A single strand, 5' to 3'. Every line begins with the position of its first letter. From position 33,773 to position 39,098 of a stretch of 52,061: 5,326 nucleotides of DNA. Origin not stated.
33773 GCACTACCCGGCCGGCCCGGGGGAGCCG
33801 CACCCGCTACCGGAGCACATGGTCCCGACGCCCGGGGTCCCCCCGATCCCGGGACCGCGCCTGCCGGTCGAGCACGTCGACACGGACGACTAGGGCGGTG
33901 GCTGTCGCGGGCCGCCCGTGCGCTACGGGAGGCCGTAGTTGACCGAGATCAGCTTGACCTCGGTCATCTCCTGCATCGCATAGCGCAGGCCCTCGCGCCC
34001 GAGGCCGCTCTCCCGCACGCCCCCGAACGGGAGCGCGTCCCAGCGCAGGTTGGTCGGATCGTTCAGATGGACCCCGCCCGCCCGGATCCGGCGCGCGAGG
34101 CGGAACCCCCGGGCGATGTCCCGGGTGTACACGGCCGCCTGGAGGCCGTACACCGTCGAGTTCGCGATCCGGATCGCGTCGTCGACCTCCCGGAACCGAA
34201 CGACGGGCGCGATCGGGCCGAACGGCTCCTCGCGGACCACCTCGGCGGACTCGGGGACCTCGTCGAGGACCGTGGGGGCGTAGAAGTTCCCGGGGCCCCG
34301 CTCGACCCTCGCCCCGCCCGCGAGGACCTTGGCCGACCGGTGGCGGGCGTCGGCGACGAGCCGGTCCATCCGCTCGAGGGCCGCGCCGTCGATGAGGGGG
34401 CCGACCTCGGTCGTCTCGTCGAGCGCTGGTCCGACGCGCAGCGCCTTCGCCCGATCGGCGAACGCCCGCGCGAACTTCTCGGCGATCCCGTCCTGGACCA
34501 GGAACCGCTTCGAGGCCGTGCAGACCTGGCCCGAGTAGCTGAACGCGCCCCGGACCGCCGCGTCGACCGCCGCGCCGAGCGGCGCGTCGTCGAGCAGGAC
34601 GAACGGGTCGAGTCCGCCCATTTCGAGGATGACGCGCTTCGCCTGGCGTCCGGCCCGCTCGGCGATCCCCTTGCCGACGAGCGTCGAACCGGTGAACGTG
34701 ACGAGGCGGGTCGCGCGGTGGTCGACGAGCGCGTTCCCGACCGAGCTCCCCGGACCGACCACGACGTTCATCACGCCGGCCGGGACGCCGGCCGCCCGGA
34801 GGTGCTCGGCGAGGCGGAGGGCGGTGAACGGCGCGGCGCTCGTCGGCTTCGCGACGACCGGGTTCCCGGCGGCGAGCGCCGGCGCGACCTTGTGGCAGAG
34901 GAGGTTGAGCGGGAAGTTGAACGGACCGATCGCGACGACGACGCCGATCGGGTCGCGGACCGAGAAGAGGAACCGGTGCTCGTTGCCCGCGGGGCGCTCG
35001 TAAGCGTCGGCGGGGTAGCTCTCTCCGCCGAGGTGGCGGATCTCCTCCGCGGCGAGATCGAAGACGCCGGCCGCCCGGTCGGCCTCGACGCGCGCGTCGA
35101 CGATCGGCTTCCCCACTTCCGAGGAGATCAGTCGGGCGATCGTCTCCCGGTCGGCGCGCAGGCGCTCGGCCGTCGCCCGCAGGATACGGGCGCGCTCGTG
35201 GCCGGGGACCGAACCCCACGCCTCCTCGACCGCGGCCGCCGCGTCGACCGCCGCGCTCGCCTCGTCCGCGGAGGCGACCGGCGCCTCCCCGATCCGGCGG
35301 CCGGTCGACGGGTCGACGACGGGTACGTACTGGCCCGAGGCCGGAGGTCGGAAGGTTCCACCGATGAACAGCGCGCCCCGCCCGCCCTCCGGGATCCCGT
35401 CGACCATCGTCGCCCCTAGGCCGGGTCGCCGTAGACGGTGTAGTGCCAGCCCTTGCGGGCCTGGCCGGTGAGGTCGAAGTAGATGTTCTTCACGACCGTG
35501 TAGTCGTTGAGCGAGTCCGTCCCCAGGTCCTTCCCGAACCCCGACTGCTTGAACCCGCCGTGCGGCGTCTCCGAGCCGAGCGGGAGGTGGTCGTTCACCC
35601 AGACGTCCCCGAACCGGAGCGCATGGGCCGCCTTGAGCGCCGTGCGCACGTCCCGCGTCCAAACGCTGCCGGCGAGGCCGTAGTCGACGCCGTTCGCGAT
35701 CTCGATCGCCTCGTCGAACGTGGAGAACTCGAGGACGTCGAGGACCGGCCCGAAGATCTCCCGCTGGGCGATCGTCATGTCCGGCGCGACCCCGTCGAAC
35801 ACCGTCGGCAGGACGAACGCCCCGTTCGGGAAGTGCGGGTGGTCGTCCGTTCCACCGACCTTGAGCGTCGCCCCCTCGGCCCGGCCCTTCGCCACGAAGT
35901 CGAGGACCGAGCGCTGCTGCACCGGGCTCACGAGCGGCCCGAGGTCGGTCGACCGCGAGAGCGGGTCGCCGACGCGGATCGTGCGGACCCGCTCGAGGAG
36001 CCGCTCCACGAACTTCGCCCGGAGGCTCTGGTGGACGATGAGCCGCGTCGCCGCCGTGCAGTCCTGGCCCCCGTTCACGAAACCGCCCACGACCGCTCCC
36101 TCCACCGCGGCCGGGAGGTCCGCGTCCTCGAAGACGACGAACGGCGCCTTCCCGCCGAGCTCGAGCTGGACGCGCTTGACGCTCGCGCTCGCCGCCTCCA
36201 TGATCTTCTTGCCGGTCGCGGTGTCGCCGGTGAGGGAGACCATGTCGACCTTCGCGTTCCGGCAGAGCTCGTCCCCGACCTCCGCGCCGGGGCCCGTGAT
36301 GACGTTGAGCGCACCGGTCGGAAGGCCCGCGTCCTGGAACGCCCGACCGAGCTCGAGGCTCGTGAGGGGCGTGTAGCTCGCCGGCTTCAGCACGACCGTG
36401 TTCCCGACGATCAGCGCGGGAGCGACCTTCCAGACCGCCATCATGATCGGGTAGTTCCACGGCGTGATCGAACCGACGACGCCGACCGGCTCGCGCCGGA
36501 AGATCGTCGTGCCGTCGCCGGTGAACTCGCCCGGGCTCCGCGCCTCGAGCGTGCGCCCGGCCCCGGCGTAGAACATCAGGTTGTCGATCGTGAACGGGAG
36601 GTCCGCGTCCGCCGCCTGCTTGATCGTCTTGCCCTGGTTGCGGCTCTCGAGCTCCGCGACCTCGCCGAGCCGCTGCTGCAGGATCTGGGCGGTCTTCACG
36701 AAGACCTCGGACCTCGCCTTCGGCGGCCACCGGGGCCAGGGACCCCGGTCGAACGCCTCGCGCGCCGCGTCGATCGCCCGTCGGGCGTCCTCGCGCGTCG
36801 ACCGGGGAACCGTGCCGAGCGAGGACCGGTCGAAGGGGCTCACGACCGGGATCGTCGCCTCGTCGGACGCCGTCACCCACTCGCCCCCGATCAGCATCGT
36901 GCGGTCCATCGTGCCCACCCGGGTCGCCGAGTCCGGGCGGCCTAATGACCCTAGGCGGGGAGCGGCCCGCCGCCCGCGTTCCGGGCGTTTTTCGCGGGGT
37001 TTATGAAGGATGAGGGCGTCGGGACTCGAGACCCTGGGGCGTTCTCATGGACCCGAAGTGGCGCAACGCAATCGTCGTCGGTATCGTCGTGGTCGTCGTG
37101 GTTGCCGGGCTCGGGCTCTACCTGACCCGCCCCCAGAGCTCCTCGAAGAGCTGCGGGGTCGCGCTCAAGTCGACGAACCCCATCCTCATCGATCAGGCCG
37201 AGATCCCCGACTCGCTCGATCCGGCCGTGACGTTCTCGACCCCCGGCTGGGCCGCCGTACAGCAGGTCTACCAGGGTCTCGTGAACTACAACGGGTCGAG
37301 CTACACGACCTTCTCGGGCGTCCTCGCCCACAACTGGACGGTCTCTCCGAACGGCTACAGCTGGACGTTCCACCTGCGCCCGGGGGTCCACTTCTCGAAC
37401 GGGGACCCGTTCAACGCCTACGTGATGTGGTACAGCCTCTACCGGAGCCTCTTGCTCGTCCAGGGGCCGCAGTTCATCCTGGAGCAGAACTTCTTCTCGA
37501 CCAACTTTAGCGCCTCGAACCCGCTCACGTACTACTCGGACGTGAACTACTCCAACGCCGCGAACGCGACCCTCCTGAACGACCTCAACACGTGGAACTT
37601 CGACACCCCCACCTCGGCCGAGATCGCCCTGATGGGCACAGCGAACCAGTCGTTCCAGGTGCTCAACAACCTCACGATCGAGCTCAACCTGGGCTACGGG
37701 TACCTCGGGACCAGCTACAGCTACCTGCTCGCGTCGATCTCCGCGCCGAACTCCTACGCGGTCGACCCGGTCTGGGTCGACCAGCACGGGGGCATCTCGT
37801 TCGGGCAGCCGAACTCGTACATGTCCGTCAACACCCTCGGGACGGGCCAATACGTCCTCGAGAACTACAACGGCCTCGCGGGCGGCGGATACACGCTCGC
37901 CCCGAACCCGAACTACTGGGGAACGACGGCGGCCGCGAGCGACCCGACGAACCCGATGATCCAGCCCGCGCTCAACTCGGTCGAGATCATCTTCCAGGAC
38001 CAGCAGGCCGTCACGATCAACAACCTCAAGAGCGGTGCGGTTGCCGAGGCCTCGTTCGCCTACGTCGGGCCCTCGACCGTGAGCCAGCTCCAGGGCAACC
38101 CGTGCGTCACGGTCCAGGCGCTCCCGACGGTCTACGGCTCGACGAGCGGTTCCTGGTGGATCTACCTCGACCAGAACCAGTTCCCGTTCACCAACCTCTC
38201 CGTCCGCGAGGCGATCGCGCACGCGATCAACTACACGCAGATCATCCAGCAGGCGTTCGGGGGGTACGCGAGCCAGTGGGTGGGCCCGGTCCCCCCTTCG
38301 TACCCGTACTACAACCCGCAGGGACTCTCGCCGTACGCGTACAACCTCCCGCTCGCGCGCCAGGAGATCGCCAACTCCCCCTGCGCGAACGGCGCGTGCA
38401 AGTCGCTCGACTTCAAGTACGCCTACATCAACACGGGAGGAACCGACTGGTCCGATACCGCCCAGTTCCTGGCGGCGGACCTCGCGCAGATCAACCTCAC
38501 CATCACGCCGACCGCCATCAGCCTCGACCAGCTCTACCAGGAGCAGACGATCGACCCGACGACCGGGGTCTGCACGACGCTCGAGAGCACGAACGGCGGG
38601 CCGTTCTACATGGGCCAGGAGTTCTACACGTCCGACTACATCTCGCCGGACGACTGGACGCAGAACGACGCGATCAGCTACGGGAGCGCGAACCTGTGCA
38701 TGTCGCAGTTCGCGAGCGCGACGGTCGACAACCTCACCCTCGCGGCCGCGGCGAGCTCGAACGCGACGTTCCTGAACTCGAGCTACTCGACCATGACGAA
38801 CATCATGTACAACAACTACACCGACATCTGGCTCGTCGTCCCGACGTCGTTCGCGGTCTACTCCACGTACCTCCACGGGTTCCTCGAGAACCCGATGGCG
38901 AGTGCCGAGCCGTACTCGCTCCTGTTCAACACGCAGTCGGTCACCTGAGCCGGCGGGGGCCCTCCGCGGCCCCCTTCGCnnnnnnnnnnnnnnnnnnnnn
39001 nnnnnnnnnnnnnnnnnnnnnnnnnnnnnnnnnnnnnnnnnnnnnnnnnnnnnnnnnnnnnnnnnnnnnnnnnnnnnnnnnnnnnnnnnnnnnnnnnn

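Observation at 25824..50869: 25-kb archaeal amine/polyamine catabolic region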

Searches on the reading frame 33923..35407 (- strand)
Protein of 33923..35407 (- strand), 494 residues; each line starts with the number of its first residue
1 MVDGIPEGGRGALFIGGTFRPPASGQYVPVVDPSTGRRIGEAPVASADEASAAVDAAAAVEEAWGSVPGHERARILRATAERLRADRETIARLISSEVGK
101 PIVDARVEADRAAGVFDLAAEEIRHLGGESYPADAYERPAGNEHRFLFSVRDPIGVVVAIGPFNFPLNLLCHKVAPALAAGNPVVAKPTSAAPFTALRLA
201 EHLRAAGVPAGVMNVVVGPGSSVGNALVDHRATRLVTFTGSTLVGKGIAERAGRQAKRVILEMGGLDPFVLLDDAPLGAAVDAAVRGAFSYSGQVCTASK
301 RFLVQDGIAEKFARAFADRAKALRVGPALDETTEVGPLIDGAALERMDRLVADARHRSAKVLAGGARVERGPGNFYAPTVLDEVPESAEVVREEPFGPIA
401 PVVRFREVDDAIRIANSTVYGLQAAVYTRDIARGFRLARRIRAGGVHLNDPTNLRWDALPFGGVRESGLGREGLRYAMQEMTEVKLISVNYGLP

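Call 7: search_protein_families(library=pfam, proteins=[window:33923-35407:-])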
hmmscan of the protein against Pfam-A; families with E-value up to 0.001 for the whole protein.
window:33923-35407:- (494 aa): 1 family
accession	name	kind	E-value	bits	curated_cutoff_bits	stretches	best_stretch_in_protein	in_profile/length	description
PF00171.27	Aldedh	-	2e-159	531.5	23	1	23-486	5-460/461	Aldehyde dehydrogenase family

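Call 9: search_protein_families(library=ncbifam, proteins=[window:33923-35407:-], max_evalue=1e-10)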
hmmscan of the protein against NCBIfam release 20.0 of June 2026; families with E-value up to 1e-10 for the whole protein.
window:33923-35407:- (494 aa): 41 families (the best 25 are shown)
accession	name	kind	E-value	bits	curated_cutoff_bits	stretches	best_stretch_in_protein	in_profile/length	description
NF040648.1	lactal_redase_Meth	equivalog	3.4e-137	458.2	650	1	28-490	13-463/463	lactaldehyde dehydrogenase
TIGR01780.1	SSADH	subfamily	2.5e-119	399.1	646.35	1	30-485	1-448/448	succinate-semialdehyde dehydrogenase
TIGR03250.1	PhnAcAld_DH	equivalog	4.5e-117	391.6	635.65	1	25-489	16-470/472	phosphonoacetaldehyde dehydrogenase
TIGR02299.1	HpaE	equivalog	1.3e-116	390.1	638.35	1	13-492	3-479/488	5-carboxymethyl-2-hydroxymuconate semialdehyde dehydrogenase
NF010000.0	PRK13473.1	subfamily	1.9e-116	389.5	615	1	13-490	5-473/475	aminobutyraldehyde dehydrogenase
TIGR01804.1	BADH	equivalog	4.6e-115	384.8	668.6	1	14-485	1-467/467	betaine-aldehyde dehydrogenase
NF008415.0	PRK11241.1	equivalog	6.9e-114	381.2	828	1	13-489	13-480/482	NADP-dependent succinate-semialdehyde dehydrogenase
NF006916.0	PRK09407.1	equivalog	1.4e-111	373.7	521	1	25-488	33-491/526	succinic semialdehyde dehydrogenase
NF009725.0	PRK13252.1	equivalog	2.1e-110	369.5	593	1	12-490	8-480/488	betaine-aldehyde dehydrogenase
NF045736.1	PaDhStyDRhodo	equivalog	2.5e-105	352.8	800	1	12-489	4-477/479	phenylacetaldehyde dehydrogenase StyD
NF047626.1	SulfactDhSafD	equivalog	1.2e-104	350.9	700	1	30-486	5-451/454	sulfoacetaldehyde dehydrogenase SafD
NF052305.1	DioxValDhHalo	equivalog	5e-101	339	750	1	14-468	8-458/483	2,5-dioxovalerate dehydrogenase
NF006915.0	PRK09406.1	equivalog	1.3e-100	337.5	730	1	30-487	5-454/457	NADP-dependent succinic semialdehyde dehydrogenase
NF045735.1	PaDhStyDPseudo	equivalog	1.2e-99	334.2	850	1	11-491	3-483/483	phenylacetaldehyde dehydrogenase StyD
TIGR03216.1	OH_muco_semi_DH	equivalog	3.6e-99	332.5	693.25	1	14-490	4-480/481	2-hydroxymuconic semialdehyde dehydrogenase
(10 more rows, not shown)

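Call 31: search_solved_structures(query=window:33923-35407:-, max_evalue=1e-90)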
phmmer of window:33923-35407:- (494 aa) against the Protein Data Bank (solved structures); distinct sequences matched with E-value up to 1e-90: 18.
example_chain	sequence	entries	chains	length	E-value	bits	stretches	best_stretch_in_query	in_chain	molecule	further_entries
8hap_A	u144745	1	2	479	3.8e-120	405.2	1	26-489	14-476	Aldehyde dehydrogenase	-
3jz4_A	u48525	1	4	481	1e-108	367.5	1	14-489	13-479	Succinate-semialdehyde dehydrogenase [NADP+]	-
8of1_A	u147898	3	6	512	2.4e-104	353.1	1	15-488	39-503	Succinate-semialdehyde dehydrogenase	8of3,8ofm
3pqa_A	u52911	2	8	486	1.4e-103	350.5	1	28-489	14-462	Lactaldehyde dehydrogenase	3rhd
8s33_A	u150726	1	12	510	2.7e-100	339.8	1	13-487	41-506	Succinate-semialdehyde dehydrogenase [NAD(P)+]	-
3prl_A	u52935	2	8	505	7.8e-99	334.9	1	17-490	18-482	NADP-dependent glyceraldehyde-3-phosphate dehydrogenase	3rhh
4v6h_A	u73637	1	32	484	5e-97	329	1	11-488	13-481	Succinate-semialdehyde dehydrogenase (NADP+)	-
9dla_A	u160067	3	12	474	6.6e-97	328.6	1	23-487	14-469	NADP-dependent glyceraldehyde-3-phosphate dehydrogenase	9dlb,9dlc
1euh_A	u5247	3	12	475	7.9e-96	325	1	26-487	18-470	NADP DEPENDENT NON PHOSPHORYLATING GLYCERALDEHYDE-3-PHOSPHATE DEHYDROGENASE | PROTEIN (NADP DEPENDENT NONPHOSPHORYLATING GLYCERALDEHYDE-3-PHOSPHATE DEHYDROGENAS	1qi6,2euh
2id2_A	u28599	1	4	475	3e-95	323.1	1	26-487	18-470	NADP-dependent glyceraldehyde-3-phosphate dehydrogenase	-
2esd_A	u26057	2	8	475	6.2e-95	322.1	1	26-487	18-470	NADP-dependent glyceraldehyde-3-phosphate dehydrogenase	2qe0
1qi1_A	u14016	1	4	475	2.7e-94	320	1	26-487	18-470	PROTEIN (NADP-DEPENDENT NONPHOSPHORYLATING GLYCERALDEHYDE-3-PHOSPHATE DEHYDROGENASE)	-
7pkj_A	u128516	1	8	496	7.4e-94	318.5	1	26-487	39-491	Putative NADP-dependent glyceraldehyde-3-phosphate dehydrogenase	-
8qhn_D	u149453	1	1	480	2.4e-92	313.5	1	26-487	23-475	NADP-dependent glyceraldehyde-3-phosphate dehydrogenase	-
9ras_A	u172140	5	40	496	2.5e-92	313.5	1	26-487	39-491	NADP-dependent glyceraldehyde-3-phosphate dehydrogenase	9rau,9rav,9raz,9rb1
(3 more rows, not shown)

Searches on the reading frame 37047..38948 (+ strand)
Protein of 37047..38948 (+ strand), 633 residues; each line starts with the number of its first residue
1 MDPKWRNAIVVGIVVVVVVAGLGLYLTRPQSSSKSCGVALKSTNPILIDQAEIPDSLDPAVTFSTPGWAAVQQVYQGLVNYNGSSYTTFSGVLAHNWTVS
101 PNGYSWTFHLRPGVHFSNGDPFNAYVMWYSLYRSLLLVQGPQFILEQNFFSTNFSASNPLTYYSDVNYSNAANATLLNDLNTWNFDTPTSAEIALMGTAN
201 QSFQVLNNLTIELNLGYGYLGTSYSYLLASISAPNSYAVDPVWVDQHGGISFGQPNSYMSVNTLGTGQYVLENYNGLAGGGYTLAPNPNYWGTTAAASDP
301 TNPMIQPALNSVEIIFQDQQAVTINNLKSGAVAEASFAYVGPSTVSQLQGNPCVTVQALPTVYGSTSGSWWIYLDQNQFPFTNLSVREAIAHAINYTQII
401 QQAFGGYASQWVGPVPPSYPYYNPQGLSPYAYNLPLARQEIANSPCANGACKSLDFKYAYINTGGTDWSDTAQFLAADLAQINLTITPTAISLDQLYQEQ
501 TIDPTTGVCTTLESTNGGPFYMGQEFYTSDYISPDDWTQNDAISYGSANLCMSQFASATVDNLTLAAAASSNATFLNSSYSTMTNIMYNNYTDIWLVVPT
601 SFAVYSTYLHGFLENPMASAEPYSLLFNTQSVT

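Call 7: search_protein_families(library=pfam, proteins=[window:37047-38948:+])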
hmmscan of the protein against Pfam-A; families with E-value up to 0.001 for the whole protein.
window:37047-38948:+ (633 aa): 1 family
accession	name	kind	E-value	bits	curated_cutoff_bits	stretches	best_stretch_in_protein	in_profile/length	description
PF00496.27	SBP_bac_5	-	3.1e-47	161.9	32.4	1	90-505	3-338/368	Bacterial extracellular solute-binding proteins, family 5 Middle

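Call 16: search_protein_families(library=ncbifam, proteins=[window:37047-38948:+], max_evalue=0.00001)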
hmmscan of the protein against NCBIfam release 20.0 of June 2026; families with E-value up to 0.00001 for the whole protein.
window:37047-38948:+ (633 aa): 8 families
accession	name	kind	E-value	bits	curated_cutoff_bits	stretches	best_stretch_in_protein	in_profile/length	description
TIGR02294.1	nickel_nikA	equivalog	9.5e-21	73.9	393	2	69-125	30-84/501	nickel ABC transporter substrate-binding protein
NF011942.0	PRK15413.1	equivalog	2.1e-19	69.6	594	1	325-613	226-497/512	glutathione ABC transporter substrate-binding protein GsiB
NF045468.1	Opp5A_nikA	equivalog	1.1e-11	43.9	600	1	263-425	158-299/488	nickel ABC transporter substrate-binding protein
NF047575.1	opine_bind_CntA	exception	1.3e-08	33.8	800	1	69-125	60-113/535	staphylopine-dependent metal ABC transporter substrate-binding lipoprotein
NF043070.1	DppA_dipep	equivalog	2.8e-08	32.8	1005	0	54-122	39-107/535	dipeptide ABC transporter periplasmic-binding protein DppA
NF011689.0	PRK15109.1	equivalog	1.5e-07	30.5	560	0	259-499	208-422/547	ABC transporter substrate-binding protein SapA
NF045467.1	Opp4A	equivalog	2.7e-07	29.2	650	0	377-439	310-373/556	oligopeptide ABC transporter substrate-binding protein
NF011684.0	PRK15104.1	equivalog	8.6e-06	24.7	947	0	15-133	11-125/543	oligopeptide ABC transporter substrate-binding protein OppA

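Call 44: search_solved_structures(query=window:37047-38948:+, max_evalue=0.00001)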
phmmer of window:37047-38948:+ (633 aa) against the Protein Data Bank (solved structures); distinct sequences matched with E-value up to 0.00001: 26.
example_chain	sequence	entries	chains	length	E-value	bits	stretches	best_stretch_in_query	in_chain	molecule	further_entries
1uqw_A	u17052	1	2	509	6.3e-18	67.9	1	321-495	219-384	PUTATIVE BINDING PROTEIN YLIB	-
6ofq_A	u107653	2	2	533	5e-17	64.9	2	358-484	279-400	Heme-binding protein A / AI-2 binding protein A | Heme-binding protein A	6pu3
8upi_A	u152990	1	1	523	3.8e-16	62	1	51-133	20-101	Peptide ABC transporter substrate-binding protein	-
2noo_A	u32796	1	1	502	3e-11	45.9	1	64-126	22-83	Nickel-binding periplasmic protein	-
3m8u_A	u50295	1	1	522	4.2e-11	45.4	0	54-122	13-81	Heme-binding protein A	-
1uiu_A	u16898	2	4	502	4.8e-11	45.2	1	69-126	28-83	Nickel-binding periplasmic protein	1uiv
8spm_A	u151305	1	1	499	5.1e-11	45.1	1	69-126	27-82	Nickel ABC transporter, nickel/metallophore periplasmic binding protein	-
3mzb_A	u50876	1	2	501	5.3e-11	45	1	69-126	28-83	Nickel-binding periplasmic protein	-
1zlq_A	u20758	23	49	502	5.4e-11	45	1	69-126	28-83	Nickel-binding periplasmic protein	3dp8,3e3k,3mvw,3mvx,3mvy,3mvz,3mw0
3qim_A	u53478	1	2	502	5.4e-11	45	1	69-126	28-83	Nickel-binding periplasmic protein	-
9t0v_A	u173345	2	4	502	5.4e-11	45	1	69-126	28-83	Nickel-binding periplasmic protein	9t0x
5u4o_A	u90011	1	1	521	2.2e-10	43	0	40-128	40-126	ABC transporter substrate-binding protein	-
3tpa_A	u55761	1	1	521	3.1e-10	42.5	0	43-123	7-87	Heme-binding protein A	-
6hlx_A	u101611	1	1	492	9.8e-10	40.8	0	306-450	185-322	AgaA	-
4oer_A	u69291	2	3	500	1.5e-09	40.3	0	68-126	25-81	NikA protein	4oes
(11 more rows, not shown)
